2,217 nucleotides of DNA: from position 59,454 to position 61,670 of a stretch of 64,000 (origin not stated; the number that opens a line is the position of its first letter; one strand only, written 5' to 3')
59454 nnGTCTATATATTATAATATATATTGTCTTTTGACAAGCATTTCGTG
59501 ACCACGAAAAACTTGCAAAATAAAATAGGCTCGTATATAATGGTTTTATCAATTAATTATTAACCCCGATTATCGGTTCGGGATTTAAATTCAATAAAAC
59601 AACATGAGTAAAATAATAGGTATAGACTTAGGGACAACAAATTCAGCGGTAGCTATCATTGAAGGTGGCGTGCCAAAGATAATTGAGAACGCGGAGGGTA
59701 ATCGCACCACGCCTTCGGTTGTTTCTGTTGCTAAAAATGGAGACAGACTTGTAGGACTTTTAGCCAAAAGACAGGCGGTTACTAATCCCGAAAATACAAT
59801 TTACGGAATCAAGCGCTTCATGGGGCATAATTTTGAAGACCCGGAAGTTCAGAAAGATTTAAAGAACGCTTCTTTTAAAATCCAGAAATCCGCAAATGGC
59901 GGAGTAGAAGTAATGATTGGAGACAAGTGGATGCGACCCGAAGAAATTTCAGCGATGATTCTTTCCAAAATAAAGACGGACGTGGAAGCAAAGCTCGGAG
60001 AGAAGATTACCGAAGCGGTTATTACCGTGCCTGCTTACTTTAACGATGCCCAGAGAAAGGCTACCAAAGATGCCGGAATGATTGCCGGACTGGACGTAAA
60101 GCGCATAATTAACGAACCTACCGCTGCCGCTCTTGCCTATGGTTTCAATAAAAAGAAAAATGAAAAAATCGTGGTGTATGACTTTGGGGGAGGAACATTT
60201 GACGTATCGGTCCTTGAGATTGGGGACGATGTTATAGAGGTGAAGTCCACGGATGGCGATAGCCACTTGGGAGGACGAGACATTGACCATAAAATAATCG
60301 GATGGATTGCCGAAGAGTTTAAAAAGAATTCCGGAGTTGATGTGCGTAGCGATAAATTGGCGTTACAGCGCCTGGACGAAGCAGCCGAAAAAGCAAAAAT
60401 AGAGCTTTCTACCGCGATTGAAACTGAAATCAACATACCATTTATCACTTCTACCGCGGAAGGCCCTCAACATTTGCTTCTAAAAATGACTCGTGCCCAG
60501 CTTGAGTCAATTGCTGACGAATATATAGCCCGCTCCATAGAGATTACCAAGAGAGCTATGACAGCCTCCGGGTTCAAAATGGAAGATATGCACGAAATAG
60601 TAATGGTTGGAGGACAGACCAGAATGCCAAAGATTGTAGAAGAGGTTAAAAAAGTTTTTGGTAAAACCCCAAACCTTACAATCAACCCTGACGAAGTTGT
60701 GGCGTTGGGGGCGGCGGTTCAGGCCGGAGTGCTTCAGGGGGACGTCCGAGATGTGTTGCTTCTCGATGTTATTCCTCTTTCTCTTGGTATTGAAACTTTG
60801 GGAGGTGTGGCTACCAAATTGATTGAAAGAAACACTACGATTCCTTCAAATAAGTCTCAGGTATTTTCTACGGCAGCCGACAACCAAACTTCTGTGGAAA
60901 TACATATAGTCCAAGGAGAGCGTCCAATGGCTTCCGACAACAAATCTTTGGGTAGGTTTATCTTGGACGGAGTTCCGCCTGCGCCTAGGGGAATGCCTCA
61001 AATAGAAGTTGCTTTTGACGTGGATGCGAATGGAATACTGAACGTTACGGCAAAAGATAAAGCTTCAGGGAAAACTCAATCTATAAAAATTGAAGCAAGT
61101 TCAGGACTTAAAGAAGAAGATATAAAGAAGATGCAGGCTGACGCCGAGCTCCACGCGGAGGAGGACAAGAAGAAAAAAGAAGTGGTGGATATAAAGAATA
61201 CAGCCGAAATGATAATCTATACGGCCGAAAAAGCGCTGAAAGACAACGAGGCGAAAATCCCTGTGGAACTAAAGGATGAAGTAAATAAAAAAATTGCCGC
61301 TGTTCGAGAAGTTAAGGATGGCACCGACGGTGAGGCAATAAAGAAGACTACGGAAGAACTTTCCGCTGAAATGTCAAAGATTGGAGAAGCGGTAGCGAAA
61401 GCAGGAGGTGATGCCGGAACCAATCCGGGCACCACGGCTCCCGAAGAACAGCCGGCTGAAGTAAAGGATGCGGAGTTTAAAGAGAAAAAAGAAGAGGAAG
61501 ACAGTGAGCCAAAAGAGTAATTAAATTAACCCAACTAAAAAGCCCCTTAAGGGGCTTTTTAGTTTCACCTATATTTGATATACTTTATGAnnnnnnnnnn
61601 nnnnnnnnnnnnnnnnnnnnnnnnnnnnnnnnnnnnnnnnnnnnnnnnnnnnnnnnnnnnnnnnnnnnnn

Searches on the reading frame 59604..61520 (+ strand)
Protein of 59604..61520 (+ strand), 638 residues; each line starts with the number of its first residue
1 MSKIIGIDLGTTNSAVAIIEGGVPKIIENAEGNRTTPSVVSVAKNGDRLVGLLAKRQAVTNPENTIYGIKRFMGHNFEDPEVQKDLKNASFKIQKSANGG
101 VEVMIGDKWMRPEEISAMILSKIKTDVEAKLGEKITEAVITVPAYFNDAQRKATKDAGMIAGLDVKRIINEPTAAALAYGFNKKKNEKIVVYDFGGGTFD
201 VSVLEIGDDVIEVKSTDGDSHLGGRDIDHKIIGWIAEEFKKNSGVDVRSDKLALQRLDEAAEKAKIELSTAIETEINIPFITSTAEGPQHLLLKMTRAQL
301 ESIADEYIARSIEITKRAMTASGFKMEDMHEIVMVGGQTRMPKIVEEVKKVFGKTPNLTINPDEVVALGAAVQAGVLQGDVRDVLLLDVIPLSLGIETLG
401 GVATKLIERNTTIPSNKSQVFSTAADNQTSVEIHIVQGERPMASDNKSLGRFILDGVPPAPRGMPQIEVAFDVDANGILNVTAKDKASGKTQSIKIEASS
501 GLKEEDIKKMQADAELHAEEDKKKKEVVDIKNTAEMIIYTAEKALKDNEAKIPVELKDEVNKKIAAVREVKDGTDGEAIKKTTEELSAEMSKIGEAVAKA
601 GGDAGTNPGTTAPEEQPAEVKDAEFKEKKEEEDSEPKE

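Call 10: search_protein_families(library=pfam, proteins=[window:59604-61520:+], max_evalue=0.01)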
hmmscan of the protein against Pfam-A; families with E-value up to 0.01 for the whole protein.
window:59604-61520:+ (638 aa): 3 families
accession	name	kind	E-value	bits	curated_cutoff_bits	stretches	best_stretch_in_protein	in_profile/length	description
PF00012.26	HSP70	-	5.9e-244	811.2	20.6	1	4-597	1-597/599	Hsp70 protein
PF06723.19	MreB_Mbl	-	7.7e-13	48.4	27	1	118-371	76-316/327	MreB/Mbl protein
PF02782.22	FGGY_C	-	0.00015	22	27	1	292-376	120-196/198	FGGY family of carbohydrate kinases, C-terminal domain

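Call 16: find_encoding_contigs(protein=window:59604-61517:+, flank=10000, max_places=3)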
Protein window:59604-61517:+ (638 aa): 2 contigs read that carry it; 1 place shown.
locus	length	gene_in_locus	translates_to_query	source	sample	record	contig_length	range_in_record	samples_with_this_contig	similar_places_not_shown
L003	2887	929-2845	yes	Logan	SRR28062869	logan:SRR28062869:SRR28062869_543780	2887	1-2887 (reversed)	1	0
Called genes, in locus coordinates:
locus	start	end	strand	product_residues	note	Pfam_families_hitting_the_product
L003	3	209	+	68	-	?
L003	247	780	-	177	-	PF20803:PaaX_M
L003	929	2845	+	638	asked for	PF00012:HSP70, PF06723:MreB_Mbl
